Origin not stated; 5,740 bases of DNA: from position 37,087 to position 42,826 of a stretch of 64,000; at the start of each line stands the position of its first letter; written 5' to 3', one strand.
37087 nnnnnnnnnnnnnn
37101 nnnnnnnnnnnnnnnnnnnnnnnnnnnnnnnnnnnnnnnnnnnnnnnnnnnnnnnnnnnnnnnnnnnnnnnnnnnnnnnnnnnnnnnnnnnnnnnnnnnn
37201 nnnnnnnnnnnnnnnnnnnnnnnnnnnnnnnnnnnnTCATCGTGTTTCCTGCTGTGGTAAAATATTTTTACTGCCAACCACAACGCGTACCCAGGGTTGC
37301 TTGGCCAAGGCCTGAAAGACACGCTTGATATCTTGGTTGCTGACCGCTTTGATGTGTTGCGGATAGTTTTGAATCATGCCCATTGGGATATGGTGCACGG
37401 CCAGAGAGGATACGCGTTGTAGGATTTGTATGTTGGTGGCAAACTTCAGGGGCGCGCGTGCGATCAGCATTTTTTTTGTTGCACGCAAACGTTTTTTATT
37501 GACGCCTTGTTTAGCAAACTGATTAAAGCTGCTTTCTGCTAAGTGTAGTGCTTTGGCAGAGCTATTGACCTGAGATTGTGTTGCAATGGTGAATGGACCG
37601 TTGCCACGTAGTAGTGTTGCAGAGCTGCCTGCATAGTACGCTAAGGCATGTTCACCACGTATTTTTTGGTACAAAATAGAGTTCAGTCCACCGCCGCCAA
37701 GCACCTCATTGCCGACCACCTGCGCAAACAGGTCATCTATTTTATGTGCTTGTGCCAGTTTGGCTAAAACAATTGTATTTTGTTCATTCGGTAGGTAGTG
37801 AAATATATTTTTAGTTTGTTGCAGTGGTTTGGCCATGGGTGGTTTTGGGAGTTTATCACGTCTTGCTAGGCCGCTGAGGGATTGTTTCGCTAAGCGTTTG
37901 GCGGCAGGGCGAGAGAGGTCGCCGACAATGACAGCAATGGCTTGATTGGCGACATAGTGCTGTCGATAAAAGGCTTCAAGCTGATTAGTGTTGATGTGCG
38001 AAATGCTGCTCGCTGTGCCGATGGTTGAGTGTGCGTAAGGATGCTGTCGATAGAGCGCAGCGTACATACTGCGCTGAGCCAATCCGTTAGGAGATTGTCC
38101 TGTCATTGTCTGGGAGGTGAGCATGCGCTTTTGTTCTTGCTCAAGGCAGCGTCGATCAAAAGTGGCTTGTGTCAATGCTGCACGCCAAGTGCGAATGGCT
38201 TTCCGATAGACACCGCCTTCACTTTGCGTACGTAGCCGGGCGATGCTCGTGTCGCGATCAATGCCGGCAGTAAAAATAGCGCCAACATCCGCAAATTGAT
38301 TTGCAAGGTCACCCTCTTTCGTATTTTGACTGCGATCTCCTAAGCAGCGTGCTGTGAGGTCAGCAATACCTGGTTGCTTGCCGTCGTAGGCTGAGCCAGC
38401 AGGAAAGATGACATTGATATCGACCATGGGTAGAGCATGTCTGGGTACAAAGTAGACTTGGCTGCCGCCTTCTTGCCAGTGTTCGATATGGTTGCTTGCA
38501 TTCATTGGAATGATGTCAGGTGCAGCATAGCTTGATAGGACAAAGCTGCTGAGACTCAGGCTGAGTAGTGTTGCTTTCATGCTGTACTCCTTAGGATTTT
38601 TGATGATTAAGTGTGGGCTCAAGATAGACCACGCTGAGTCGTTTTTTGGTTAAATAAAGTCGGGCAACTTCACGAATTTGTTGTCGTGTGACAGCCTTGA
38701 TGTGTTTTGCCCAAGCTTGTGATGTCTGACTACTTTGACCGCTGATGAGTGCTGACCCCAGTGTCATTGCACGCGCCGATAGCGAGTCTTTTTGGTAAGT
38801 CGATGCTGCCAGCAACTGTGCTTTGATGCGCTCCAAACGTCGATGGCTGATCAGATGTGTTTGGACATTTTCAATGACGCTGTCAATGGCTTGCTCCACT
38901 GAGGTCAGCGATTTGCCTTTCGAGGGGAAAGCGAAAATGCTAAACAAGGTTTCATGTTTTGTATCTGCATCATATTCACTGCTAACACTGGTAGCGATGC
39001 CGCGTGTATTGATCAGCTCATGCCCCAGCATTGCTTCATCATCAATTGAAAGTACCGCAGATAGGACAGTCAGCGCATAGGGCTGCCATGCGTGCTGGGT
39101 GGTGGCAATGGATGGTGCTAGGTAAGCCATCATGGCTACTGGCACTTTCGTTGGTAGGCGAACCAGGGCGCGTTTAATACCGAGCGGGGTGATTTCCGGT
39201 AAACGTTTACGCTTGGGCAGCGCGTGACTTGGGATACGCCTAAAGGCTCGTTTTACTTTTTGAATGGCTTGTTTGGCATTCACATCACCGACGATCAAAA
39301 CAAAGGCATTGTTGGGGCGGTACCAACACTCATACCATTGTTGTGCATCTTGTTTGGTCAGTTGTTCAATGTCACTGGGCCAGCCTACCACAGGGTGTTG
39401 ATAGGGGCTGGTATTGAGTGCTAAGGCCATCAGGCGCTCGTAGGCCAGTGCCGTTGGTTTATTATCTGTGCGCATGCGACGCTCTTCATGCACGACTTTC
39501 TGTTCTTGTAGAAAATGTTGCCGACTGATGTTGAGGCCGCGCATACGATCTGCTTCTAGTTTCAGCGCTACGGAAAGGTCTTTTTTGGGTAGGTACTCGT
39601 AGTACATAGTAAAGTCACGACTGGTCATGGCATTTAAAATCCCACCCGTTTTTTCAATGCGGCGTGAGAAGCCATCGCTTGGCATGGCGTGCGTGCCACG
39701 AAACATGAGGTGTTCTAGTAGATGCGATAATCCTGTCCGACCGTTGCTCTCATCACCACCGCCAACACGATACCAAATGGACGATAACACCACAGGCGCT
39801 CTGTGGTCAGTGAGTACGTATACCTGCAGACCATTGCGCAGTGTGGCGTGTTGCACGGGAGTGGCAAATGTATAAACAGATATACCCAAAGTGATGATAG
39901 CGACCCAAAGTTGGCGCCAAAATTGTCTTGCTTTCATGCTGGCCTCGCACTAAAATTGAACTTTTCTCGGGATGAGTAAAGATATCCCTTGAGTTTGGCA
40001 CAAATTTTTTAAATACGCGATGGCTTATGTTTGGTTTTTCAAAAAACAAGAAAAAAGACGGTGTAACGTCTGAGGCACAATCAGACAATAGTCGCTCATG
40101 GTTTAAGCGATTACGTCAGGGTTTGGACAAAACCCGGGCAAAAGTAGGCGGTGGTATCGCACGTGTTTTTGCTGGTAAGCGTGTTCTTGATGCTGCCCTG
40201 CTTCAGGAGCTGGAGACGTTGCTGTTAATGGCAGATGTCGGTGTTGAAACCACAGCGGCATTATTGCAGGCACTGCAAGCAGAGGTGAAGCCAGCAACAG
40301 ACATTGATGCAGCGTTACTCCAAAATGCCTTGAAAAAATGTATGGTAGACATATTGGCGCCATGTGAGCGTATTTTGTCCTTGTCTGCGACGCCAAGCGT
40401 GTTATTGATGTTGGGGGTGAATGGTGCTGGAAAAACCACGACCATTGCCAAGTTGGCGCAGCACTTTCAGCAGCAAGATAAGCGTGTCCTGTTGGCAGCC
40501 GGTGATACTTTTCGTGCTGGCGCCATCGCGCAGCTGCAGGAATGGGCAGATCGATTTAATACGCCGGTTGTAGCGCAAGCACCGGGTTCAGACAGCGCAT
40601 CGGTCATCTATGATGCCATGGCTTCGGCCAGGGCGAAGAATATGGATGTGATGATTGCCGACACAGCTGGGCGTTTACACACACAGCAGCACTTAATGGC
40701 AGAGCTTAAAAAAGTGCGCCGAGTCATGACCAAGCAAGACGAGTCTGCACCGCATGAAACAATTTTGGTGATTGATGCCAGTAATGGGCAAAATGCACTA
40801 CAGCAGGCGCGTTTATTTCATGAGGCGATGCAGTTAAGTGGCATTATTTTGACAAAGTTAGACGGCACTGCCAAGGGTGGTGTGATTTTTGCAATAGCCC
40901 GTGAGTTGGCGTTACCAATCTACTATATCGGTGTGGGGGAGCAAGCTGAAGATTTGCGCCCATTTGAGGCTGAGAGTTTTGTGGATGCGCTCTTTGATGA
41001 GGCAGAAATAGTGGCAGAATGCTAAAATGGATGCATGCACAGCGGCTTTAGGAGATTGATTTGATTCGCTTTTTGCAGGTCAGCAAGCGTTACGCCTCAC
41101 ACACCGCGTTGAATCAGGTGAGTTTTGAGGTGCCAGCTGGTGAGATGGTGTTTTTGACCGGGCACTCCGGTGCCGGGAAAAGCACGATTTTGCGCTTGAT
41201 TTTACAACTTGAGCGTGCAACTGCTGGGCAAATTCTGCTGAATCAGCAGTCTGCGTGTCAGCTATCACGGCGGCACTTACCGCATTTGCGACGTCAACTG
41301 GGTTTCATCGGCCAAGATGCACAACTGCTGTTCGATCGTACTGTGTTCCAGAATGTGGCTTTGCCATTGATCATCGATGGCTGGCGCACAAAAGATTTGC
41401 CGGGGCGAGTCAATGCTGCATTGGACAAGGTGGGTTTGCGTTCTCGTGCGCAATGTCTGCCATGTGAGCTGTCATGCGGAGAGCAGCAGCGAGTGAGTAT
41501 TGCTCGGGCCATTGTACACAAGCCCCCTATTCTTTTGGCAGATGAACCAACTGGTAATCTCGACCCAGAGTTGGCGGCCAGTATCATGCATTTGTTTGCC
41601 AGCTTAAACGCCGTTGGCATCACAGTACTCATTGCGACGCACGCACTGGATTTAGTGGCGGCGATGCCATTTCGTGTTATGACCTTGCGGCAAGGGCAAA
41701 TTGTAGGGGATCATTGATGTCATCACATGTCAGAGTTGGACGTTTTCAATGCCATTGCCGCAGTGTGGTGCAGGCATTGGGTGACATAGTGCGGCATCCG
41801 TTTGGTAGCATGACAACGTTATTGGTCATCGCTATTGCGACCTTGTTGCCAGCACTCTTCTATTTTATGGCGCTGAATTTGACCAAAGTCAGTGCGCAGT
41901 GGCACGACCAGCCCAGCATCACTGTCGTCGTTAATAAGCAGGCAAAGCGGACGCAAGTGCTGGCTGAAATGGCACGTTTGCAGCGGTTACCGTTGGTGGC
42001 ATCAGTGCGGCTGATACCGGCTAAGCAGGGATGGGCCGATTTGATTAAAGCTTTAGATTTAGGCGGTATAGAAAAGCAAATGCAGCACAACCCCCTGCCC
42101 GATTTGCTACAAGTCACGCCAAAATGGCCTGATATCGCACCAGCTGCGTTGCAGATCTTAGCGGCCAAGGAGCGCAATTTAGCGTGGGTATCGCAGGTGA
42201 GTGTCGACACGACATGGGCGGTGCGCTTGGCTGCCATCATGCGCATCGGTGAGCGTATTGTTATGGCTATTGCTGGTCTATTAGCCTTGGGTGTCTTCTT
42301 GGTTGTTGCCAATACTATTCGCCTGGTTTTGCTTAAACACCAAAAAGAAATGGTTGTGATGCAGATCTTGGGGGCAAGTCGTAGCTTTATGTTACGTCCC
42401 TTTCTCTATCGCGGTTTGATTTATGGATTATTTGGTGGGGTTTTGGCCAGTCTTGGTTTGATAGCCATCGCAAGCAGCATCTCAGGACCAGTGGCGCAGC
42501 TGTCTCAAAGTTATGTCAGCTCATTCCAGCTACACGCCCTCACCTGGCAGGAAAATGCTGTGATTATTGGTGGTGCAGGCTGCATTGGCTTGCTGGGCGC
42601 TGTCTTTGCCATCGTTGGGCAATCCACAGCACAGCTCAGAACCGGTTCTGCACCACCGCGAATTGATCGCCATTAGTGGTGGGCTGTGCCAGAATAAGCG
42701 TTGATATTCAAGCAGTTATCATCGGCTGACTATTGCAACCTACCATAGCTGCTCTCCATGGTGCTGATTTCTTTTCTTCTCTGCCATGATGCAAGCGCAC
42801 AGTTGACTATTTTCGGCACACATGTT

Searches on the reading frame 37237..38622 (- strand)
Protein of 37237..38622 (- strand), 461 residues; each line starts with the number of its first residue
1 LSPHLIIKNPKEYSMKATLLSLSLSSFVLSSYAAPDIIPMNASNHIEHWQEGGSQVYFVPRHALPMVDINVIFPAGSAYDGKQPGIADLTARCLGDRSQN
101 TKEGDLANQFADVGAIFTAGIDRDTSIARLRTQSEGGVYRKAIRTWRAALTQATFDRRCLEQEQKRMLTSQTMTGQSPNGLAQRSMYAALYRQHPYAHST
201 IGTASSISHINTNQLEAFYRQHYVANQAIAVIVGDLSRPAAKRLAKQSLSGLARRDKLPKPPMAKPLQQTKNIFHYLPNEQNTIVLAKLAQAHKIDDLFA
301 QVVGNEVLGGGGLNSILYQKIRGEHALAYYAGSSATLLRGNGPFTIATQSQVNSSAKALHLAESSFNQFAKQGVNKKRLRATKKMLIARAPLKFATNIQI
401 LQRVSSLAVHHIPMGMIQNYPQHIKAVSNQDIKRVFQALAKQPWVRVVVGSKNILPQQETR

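Call 7: search_protein_families(library=pfam, proteins=[window:37237-38622:-], max_evalue=0.01)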
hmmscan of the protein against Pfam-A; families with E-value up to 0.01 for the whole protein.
window:37237-38622:- (461 aa): 2 families
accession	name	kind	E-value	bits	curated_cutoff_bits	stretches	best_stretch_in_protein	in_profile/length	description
PF05193.26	Peptidase_M16_C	-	5.9e-24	85.4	23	1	210-386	2-181/181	Peptidase M16 inactive domain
PF00675.25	Peptidase_M16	-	2.9e-08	34.2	22.3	1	66-203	12-148/149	Insulinase (Peptidase family M16)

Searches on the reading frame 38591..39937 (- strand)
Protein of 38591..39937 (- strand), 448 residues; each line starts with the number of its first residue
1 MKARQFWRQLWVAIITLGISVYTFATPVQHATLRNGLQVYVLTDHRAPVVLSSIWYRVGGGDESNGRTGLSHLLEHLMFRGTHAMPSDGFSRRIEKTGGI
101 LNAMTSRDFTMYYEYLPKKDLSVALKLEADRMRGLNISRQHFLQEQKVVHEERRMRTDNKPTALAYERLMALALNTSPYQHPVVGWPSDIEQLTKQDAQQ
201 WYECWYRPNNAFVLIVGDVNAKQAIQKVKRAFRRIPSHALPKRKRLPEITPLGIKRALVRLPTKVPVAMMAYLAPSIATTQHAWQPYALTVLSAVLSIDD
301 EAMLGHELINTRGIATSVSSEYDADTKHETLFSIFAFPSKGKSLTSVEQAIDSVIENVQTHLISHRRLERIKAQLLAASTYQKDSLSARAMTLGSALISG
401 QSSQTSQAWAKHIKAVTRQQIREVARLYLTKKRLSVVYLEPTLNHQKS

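Call 7: search_protein_families(library=pfam, proteins=[window:38591-39937:-], max_evalue=0.01)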
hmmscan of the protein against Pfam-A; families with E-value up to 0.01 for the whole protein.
window:38591-39937:- (448 aa): 2 families
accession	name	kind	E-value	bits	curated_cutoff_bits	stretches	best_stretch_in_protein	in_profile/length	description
PF05193.26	Peptidase_M16_C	-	2.2e-24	86.7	23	1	193-375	2-181/181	Peptidase M16 inactive domain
PF00675.25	Peptidase_M16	-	3.5e-22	79.4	22.3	1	43-183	6-145/149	Insulinase (Peptidase family M16)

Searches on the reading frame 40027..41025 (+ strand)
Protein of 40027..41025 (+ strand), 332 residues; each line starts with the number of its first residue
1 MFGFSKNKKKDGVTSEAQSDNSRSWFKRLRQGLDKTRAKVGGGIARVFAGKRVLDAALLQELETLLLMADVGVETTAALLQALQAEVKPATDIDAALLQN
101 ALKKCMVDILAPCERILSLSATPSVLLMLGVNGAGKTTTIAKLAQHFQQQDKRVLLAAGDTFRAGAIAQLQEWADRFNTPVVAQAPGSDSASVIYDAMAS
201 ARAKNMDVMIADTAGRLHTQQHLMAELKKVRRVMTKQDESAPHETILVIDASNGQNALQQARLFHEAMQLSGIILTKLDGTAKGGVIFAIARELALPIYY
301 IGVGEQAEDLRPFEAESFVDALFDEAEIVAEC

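Call 86: search_protein_families(library=pfam, proteins=[window:40027-41025:+], max_evalue=0.0001)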
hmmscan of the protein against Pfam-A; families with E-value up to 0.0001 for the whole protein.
window:40027-41025:+ (332 aa): 8 families
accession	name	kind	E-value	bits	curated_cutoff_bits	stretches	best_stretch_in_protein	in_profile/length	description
PF00448.28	SRP54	-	9.3e-76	254.3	22.7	1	123-323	1-195/196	SRP54-type protein, GTPase domain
PF02881.24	SRP54_N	-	6.7e-11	42.7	22.4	1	41-104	2-73/75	SRP54-type protein, helical bundle domain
PF06414.18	Zeta_toxin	-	2.9e-06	27.3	22.3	1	121-229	14-119/199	Zeta toxin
PF13207.12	AAA_17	-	1.6e-05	25.6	27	1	129-229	1-94/136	AAA domain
PF13604.12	AAA_30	-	2.7e-05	24.4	27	0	124-221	19-104/191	AAA domain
PF13245.12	AAA_19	-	4.2e-05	24.2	25.1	0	120-269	8-116/134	AAA domain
PF01656.29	CbiA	-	5.8e-05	23.5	25.4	0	133-285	9-90/125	CobQ/CobB/MinD/ParA nucleotide binding domain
PF13191.12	AAA_16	-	7.2e-05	23.8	32.6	0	122-251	23-140/167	AAA ATPase domain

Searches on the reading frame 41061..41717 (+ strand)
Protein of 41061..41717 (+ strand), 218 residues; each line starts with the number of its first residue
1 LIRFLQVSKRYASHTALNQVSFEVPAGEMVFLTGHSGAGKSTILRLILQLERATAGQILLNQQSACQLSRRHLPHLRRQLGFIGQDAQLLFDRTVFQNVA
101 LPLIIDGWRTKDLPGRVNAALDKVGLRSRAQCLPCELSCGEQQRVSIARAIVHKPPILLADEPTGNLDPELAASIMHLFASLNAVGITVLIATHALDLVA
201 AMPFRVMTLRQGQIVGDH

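Call 86: search_protein_families(library=pfam, proteins=[window:41061-41717:+], max_evalue=0.0001)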
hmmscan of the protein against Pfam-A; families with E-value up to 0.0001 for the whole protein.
window:41061-41717:+ (218 aa): 3 families
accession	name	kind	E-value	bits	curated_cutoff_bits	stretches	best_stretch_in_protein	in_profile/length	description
PF00005.33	ABC_tran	-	5.4e-34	118.2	25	1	17-164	1-136/137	ABC transporter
PF13304.12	AAA_21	-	4.1e-08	34.1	27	0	154-195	258-299/304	AAA domain, putative AbiEii toxin, Type IV TA system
PF13191.12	AAA_16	-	3.8e-06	27.9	32.6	1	26-99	21-101/167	AAA ATPase domain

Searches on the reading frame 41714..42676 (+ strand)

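Call 86: search_protein_families(library=pfam, proteins=[window:41714-42676:+], max_evalue=0.0001)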
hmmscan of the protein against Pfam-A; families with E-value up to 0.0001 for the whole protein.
window:41714-42676:+ (320 aa): 2 families
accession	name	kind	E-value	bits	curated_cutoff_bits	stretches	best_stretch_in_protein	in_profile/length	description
PF02687.27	FtsX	-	7.9e-10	39.3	25.5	1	185-300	2-112/120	FtsX-like permease C-terminal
PF18075.7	FtsX_ECD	-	1.3e-07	32.5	23.5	1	68-162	2-96/96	FtsX extracellular domain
